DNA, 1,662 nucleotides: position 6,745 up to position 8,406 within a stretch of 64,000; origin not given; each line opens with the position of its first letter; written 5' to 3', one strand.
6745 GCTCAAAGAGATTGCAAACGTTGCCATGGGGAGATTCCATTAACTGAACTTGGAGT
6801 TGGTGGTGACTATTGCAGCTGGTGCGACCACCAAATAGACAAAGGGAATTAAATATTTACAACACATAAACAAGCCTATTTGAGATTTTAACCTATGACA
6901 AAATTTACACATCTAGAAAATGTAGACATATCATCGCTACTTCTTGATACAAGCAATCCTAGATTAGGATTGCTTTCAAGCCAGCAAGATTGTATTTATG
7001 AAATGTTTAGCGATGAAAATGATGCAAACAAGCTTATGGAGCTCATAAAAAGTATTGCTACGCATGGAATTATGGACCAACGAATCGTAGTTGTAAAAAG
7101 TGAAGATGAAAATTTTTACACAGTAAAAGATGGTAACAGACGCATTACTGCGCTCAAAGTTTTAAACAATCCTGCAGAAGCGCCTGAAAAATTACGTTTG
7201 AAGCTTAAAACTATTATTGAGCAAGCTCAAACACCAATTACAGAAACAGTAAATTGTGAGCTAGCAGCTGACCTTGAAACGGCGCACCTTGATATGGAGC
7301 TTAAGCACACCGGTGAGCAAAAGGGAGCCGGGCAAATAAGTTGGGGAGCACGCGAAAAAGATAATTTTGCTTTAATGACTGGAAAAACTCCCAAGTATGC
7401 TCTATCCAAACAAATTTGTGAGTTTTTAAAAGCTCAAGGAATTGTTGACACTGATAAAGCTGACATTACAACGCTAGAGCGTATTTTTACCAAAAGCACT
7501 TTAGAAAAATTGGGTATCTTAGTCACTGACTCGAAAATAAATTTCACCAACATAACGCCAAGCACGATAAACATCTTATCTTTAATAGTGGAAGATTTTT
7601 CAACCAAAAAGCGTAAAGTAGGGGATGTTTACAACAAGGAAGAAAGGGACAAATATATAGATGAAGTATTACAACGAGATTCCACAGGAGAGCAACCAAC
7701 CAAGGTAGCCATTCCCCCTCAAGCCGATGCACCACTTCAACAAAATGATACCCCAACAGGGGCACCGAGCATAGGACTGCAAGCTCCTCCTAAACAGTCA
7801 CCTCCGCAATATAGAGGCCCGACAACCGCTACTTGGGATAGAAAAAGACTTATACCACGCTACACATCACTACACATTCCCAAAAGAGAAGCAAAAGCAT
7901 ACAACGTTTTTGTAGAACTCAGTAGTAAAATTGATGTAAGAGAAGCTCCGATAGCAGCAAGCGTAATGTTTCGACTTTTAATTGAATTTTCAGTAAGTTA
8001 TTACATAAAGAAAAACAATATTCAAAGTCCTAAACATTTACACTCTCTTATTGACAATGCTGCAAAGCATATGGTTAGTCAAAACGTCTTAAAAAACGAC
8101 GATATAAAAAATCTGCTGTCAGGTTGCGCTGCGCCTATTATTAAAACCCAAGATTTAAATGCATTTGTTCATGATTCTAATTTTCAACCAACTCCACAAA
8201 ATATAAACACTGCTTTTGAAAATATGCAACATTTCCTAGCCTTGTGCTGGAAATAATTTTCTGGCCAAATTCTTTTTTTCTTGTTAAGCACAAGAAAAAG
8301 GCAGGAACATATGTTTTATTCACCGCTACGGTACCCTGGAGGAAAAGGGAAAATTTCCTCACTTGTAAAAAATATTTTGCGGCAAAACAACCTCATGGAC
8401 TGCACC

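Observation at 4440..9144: Repressor-linked AT-rich six-gene cassette in the lambda cI-rexAB-equivalent slot: best candidate for an undescribed lysogen-expressed exclusion/defence system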

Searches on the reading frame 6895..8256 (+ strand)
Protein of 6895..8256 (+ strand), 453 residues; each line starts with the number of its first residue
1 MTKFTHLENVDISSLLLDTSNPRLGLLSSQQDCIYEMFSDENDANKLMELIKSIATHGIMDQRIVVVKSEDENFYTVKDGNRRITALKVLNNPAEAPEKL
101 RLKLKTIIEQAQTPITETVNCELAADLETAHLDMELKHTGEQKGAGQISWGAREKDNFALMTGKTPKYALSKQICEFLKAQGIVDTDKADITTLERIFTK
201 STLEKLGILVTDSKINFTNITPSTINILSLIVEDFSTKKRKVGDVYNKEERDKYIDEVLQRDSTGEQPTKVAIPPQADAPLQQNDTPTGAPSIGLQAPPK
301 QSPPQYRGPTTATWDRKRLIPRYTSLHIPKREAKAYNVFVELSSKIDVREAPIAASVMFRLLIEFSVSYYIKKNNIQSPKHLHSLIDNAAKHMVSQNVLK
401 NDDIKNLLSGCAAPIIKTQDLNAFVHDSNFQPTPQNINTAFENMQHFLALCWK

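Call 3: search_protein_families(library=pfam, proteins=[window:6895-8256:+], max_evalue=0.1)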
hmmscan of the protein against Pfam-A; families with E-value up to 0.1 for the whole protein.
window:6895-8256:+ (453 aa): 2 families
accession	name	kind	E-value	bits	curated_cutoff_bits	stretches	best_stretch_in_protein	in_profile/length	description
PF02195.25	ParB_N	-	0.00045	20.6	26.3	1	43-89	23-67/95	ParB N-terminal domain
PF23197.1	IG_AIR9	-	0.069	13.4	27.5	0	128-172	13-59/87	AIR9 A9 domain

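Call 4: search_protein_families(library=padloc, proteins=[window:6895-8256:+], max_evalue=0.1)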
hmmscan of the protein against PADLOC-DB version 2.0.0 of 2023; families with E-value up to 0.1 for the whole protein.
window:6895-8256:+ (453 aa): 27 families (the best 25 are shown)
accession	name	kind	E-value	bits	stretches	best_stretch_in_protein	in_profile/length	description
PDLC03998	PD-Lambda-5_A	-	1e-88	296.2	1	7-452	4-464/466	-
PDLC04008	PD-Lambda-5_A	-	2.2e-64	215.9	1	6-453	3-449/449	-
PDLC04013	PD-Lambda-5_A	-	1.1e-53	181.1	1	8-450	6-434/440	-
PDLC04007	PD-Lambda-5_A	-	1.3e-45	154.3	1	8-439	4-433/454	-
PDLC04016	PD-Lambda-5_A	-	1.4e-40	137.7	1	7-452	5-493/494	-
PDLC03994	PD-Lambda-5_A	-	1.6e-40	137.4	2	6-263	4-259/508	-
PDLC04009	PD-Lambda-5_A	-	5e-40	135.6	1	8-449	4-477/488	-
PDLC04014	PD-Lambda-5_A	-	3.2e-38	129.8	1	9-453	4-448/456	-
PDLC04011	PD-Lambda-5_A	-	5.6e-38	128.8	2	9-257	8-261/526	-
PDLC04012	PD-Lambda-5_A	-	1.3e-36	124.7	1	8-453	5-477/494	-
PDLC04003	PD-Lambda-5_A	-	1.4e-35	121.2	1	10-444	7-470/487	-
PDLC04000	PD-Lambda-5_A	-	4.9e-33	112.9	1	6-271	4-266/428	-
PDLC04015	PD-Lambda-5_A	-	1.6e-32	111.2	1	9-443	6-451/463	-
PDLC03999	PD-Lambda-5_A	-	9e-30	101.8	1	8-375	7-390/493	-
PDLC04002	PD-Lambda-5_A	-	2.1e-29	101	1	6-396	6-396/471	-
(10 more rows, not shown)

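Call 5: search_protein_families(library=phrogs, proteins=[window:6895-8256:+], max_evalue=0.01)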
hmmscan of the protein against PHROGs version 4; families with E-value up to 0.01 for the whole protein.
window:6895-8256:+ (453 aa): 8 families
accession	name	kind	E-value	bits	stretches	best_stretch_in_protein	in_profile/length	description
phrog_9592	-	unknown function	5e-54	185.1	1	8-452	6-477/486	-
phrog_18017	-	unknown function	4.5e-19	69.7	1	6-191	6-183/227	-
phrog_3694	-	unknown function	2.5e-16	60.7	1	5-115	5-114/376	-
phrog_3264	-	DNA, RNA and nucleotide metabolism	5.6e-05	23.9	1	43-91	68-113/337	ParB-like partition protein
phrog_6218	-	DNA, RNA and nucleotide metabolism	0.00039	20.7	1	43-88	23-67/506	ParB-like partition protein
phrog_38251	-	DNA, RNA and nucleotide metabolism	0.003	16.6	1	5-109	579-683/945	RNA polymerase beta subunit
phrog_4715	-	DNA, RNA and nucleotide metabolism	0.0038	16.7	1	43-105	167-222/630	ParB-like partition protein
phrog_3951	-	unknown function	0.0081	16.7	0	37-92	35-88/301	-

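Call 15: find_encoding_contigs(protein=window:6895-8256:+, flank=10000, max_places=10)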
Protein window:6895-8256:+ (453 aa): no gene with exactly this product is on record in the collection.

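Call 18: search_dna_similar(query=window:6895-8256:+, collection=phages, mode=protein, max_evalue=0.00001, max_rows=25)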
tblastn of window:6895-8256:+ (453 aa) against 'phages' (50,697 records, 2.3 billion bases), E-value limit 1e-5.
Records with a match: 9; places in all: 9; records where one place covers at least 80% of the query: 2.
Best place of each record, by identity: <60% 9.
By first word of the organism name: Vibrio 4; Pseudomonas 2; Bacteriophage 1; Paracoccus 1; Marinobacter 1.
By host as written in the record: - 2; Vibrio alginolyticus 2; Pseudomonas aeruginosa PACL 1; Paracoccus kondratievae NCIMB 13773T 1; Vibrio cyclitrophicus 10N.286.55.C4 1; Vibrio cyclitrophicus 10N.286.54.E5 1; Marinobacter sp. D1S9 1.
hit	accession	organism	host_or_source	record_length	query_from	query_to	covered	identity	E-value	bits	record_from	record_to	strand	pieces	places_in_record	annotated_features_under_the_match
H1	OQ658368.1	Pseudomonas phage sp.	Pseudomonas aeruginosa PACL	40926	4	452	99%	27.1%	7e-39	155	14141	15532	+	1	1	hypothetical protein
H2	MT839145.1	Bacteriophage sp.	human fecal samples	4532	7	451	98%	24.9%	3e-33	139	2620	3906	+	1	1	record has no annotation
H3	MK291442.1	Paracoccus phage vB_PkoS_Pkon1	Paracoccus kondratievae NCIMB 13773T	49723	10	308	66%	24.4%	1e-11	73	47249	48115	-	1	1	hypothetical protein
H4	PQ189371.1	Vibrio phage 10N.286.55.C4_PE001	Vibrio cyclitrophicus 10N.286.55.C4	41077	7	258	56%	28.0%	3e-22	106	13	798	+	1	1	hypothetical protein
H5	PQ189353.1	Vibrio phage 10N.286.54.E5_PE002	Vibrio cyclitrophicus 10N.286.54.E5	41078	7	258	56%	28.0%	3e-22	106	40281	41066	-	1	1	hypothetical protein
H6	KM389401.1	Pseudomonas phage F_HA1961sp/Pa1641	-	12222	21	276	57%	22.8%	8e-9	64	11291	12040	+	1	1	record has no annotation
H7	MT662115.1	Vibrio phage ValB1MD-2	Vibrio alginolyticus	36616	12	207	43%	26.9%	1e-8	64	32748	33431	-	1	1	hypothetical protein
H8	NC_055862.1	Vibrio phage ValB1MD-2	Vibrio alginolyticus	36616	12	207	43%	26.9%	1e-8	64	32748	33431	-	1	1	hypothetical protein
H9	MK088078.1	Marinobacter phage AS1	Marinobacter sp. D1S9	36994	3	99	21%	38.2%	6e-7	58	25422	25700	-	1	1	hypothetical protein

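Call 48: search_protein_families(library=ncbifam, proteins=[window:6895-8256:+], max_evalue=0.05)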
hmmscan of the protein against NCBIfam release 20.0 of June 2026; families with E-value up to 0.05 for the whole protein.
window:6895-8256:+ (453 aa): 4 families
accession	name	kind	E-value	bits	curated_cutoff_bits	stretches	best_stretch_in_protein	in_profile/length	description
TIGR00180.1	parB_part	domain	0.00012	21.9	58.45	1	44-91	26-73/186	ParB/RepB/Spo0J family partition protein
TIGR04285.1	nucleoid_noc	exception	0.00037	19.9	315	1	43-91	22-67/255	nucleoid occlusion protein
NF053625.1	SerKinSerKArch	equivalog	0.0025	17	380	1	45-91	33-79/244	ADP-dependent L-serine kinase SerK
TIGR03454.1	partition_RepB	equivalog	0.03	13.7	201.5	0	42-96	83-137/325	plasmid partitioning protein RepB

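Call 83: search_protein_families(library=padloc, proteins=[L006:4084-4803:+, L006:5302-6135:+], max_evalue=0.01)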
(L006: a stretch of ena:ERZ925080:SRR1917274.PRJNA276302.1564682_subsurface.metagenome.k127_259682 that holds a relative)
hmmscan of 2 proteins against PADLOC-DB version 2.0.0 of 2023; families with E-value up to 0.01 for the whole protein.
L006:4084-4803:+ (239 aa): 0 families

L006:5302-6135:+ (277 aa): 8 families
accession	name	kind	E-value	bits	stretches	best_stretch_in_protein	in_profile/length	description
PDLC04673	PDC-M48B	-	4.3e-22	76.8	1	4-266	4-258/296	-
PDLC04675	PDC-M48B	-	1.2e-19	68.6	1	3-253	6-252/291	-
PDLC03854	LmuA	-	2.2e-17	61.2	2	137-233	189-288/345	-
PDLC03805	RTasMBL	-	1.1e-16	59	2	160-232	182-258/322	DRT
PDLC04676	PDC-M48B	-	4.3e-12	43.5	2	147-223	202-280/357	-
PDLC04677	PDC-M48B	-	1.1e-08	32.8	1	142-276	196-332/339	-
PDLC04674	PDC-M48B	-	1.9e-05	22.1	0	160-243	141-224/270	-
PDLC02158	Avs1a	-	0.00084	16.7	1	159-236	252-332/392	-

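Call 89: search_protein_families(library=pfam, proteins=[L020:4575-5105:+, L022:5104-5856:+, L026:5003-5920:+, L030:4317-5522:+, L032:4598-5956:+, L034:4749-5639:+, L057:5494-5916:+, L058:5269-5841:+, L033:161-688:+, L066:5503-5832:+], max_evalue=0.001)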
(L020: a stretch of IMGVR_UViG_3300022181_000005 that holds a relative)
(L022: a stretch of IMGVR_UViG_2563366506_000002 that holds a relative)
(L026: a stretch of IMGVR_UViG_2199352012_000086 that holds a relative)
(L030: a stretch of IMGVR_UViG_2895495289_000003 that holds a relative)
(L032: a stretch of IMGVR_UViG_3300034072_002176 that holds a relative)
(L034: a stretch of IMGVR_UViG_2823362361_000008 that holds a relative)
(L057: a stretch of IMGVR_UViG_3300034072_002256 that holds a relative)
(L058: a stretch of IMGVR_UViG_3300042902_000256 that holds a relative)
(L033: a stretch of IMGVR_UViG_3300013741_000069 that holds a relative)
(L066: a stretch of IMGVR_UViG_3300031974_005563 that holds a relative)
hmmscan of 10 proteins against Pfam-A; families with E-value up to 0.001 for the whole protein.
L020:4575-5105:+ (176 aa): 1 family
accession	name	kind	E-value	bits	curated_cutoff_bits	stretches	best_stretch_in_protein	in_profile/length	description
PF07022.19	Phage_CI_repr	-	2.5e-11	44.2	22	1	11-74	1-63/65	Bacteriophage CI repressor helix-turn-helix domain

L022:5104-5856:+ (250 aa): 1 family
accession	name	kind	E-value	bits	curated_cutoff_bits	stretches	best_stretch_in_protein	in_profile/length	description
PF00717.28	Peptidase_S24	-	0.00011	22.4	23.3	1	110-224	6-105/116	Peptidase S24-like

L026:5003-5920:+ (305 aa): 2 families
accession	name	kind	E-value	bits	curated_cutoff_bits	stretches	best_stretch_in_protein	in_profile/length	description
PF00717.28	Peptidase_S24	-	1.2e-17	64.1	23.3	1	166-296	1-116/116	Peptidase S24-like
PF01381.28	HTH_3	-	2.6e-05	24.6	23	0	79-105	1-27/55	Helix-turn-helix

L030:4317-5522:+ (401 aa): 0 families

L032:4598-5956:+ (452 aa): 0 families

L034:4749-5639:+ (296 aa): 1 family
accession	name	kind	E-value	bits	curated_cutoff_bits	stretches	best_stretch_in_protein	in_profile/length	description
PF08867.16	FRG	-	1.2e-20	74.6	25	1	39-122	4-93/94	FRG domain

L057:5494-5916:+ (140 aa): 1 family
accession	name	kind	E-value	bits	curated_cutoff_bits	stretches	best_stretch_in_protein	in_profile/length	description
PF08765.17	Mor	-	1.1e-24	86.9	24.9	1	36-139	2-107/107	Mor transcription activator family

L058:5269-5841:+ (190 aa): 1 family
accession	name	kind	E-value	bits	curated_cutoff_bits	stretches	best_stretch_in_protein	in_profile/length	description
PF01381.28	HTH_3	-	4.8e-06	26.9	23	1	75-122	3-50/55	Helix-turn-helix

L033:161-688:+ (175 aa): 0 families

L066:5503-5832:+ (109 aa): 0 families

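Call 90: search_protein_families(library=pfam, proteins=[L063:5492-5917:+, L064:5600-5944:+, L068:5459-5833:+, L023:4505-5137:+, L037:5300-5827:+, L039:3308-5635:+, L019:3561-5615:+, L050:5059-5526:+, L054:2690-5077:+, L021:665-1054:+], max_evalue=0.001)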
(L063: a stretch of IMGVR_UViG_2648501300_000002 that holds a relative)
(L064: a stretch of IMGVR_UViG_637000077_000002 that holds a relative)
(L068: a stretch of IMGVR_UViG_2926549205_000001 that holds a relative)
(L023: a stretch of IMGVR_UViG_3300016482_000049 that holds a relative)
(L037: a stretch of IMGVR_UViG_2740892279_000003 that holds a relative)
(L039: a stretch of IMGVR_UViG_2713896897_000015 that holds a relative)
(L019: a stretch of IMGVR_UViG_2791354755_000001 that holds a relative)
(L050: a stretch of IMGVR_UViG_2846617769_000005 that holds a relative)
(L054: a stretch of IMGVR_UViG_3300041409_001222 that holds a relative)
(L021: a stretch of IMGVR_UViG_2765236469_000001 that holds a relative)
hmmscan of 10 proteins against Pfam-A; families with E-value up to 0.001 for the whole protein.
L063:5492-5917:+ (141 aa): 1 family
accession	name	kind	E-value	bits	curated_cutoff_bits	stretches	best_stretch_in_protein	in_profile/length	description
PF08765.17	Mor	-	6.4e-24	84.5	24.9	1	37-140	2-107/107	Mor transcription activator family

L064:5600-5944:+ (114 aa): 4 families
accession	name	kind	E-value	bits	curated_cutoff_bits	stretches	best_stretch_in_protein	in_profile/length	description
PF12844.13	HTH_19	-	8.5e-15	54.9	30.2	1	3-63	1-61/64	Helix-turn-helix domain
PF01381.28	HTH_3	-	9.1e-15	54.9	23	1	6-60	1-55/55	Helix-turn-helix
PF13560.12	HTH_31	-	1.2e-08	35.5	27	1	2-57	2-58/64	Helix-turn-helix domain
PF13443.12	HTH_26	-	0.00032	21.3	22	1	5-58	1-55/63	Cro/C1-type HTH DNA-binding domain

L068:5459-5833:+ (124 aa): 4 families
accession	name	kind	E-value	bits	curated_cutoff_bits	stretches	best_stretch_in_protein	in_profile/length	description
PF01381.28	HTH_3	-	1.6e-11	44.5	23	1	10-64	1-55/55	Helix-turn-helix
PF13560.12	HTH_31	-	1.3e-08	35.4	27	1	6-47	2-44/64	Helix-turn-helix domain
PF12844.13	HTH_19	-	2.6e-08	34.1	30.2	1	7-67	1-61/64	Helix-turn-helix domain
PF10047.15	DUF2281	-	0.00082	20.4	26.5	1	101-123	8-30/64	Protein of unknown function (DUF2281)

L023:4505-5137:+ (210 aa): 0 families

L037:5300-5827:+ (175 aa): 1 family
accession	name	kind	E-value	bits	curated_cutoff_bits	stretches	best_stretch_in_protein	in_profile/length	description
PF06183.18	DinI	-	9.9e-17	61.5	24.2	1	114-174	2-62/63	DinI-like family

L039:3308-5635:+ (775 aa): 2 families
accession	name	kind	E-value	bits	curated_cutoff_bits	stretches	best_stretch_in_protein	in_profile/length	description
PF05840.19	Phage_GPA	-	2.5e-122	408.3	31.4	1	147-476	1-321/321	Bacteriophage replication gene A protein (GPA)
PF23343.2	REP_ORF2-G2P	-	4.2e-07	30.6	27.8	1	370-472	13-98/99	Replication-associated protein ORF2/G2P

L019:3561-5615:+ (684 aa): 2 families
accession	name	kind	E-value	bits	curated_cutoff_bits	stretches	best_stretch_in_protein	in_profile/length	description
PF20454.4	GpA_nuclease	-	1.4e-45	156.2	22.5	1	329-610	2-283/294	Terminase large subunit gpA, endonuclease domain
PF05876.18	GpA_ATPase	-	1e-41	143.6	25.6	1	75-317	5-247/247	Phage terminase large subunit gpA, ATPase domain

L050:5059-5526:+ (155 aa): 0 families

L054:2690-5077:+ (795 aa): 2 families
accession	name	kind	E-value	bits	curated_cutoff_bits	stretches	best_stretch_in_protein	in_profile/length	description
PF05840.19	Phage_GPA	-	1.3e-128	429.1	31.4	1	177-498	2-321/321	Bacteriophage replication gene A protein (GPA)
PF23343.2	REP_ORF2-G2P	-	6.3e-06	26.8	27.8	1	395-494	15-98/99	Replication-associated protein ORF2/G2P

L021:665-1054:+ (129 aa): 0 families
